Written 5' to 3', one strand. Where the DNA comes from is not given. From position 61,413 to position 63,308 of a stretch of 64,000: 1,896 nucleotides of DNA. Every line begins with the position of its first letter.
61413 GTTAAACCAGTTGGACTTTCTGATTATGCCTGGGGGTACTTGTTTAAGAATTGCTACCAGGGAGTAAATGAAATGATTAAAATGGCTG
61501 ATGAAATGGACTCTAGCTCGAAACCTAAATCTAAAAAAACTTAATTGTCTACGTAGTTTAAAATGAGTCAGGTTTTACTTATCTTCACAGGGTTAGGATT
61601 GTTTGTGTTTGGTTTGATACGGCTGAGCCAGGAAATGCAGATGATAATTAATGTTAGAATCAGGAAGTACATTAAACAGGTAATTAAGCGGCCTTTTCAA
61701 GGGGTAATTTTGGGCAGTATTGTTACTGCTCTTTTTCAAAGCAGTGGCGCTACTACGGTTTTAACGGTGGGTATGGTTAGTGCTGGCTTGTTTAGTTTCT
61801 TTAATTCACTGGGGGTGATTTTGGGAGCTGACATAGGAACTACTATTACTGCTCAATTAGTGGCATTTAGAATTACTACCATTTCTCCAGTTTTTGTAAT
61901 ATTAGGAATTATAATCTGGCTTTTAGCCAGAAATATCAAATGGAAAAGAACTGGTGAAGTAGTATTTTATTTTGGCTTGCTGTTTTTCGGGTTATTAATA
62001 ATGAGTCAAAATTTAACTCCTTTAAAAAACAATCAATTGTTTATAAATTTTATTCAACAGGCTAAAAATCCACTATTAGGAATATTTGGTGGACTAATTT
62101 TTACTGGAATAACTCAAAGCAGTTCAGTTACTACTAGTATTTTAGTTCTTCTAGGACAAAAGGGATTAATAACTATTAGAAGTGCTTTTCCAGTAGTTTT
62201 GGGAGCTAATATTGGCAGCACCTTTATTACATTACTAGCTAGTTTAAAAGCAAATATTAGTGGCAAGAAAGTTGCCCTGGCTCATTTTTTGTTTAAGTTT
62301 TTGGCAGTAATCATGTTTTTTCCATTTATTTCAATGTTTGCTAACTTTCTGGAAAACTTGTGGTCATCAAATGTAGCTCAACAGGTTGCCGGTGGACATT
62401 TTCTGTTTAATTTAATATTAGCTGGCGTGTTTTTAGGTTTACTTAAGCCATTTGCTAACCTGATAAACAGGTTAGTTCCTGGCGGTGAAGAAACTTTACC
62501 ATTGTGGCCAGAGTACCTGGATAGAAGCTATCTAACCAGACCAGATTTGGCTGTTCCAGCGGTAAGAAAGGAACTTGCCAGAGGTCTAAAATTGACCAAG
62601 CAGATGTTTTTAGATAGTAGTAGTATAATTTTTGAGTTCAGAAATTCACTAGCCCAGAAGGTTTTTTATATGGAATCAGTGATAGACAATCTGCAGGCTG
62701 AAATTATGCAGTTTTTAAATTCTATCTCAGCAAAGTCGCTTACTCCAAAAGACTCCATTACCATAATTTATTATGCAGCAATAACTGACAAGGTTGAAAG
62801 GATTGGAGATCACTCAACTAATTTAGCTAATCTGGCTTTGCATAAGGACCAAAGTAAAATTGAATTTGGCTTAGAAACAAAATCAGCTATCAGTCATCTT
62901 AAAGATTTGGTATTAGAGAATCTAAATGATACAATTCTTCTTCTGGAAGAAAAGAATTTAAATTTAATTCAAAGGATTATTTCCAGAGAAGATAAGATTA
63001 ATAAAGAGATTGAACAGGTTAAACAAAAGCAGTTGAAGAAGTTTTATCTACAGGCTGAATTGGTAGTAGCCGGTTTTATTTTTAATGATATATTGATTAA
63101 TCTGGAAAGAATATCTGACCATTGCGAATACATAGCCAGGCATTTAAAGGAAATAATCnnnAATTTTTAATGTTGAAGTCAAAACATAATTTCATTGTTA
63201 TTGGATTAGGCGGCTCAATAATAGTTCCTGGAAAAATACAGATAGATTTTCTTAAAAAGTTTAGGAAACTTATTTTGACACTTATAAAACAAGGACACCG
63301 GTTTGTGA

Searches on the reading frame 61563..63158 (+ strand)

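Call 64: search_protein_families(library=pfam, proteins=[window:61563-63158:+], max_evalue=0.0001)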
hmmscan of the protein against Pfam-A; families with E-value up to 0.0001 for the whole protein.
window:61563-63158:+ (532 aa): 2 families
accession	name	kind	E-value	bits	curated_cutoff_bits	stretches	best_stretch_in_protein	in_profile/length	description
PF02690.20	Na_Pi_cotrans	-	1.5e-52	177.7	29.1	2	13-148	1-136/137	Na+/Pi-cotransporter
PF01895.24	PhoU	-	5.9e-25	87.9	23.5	2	342-424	5-88/89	PhoU domain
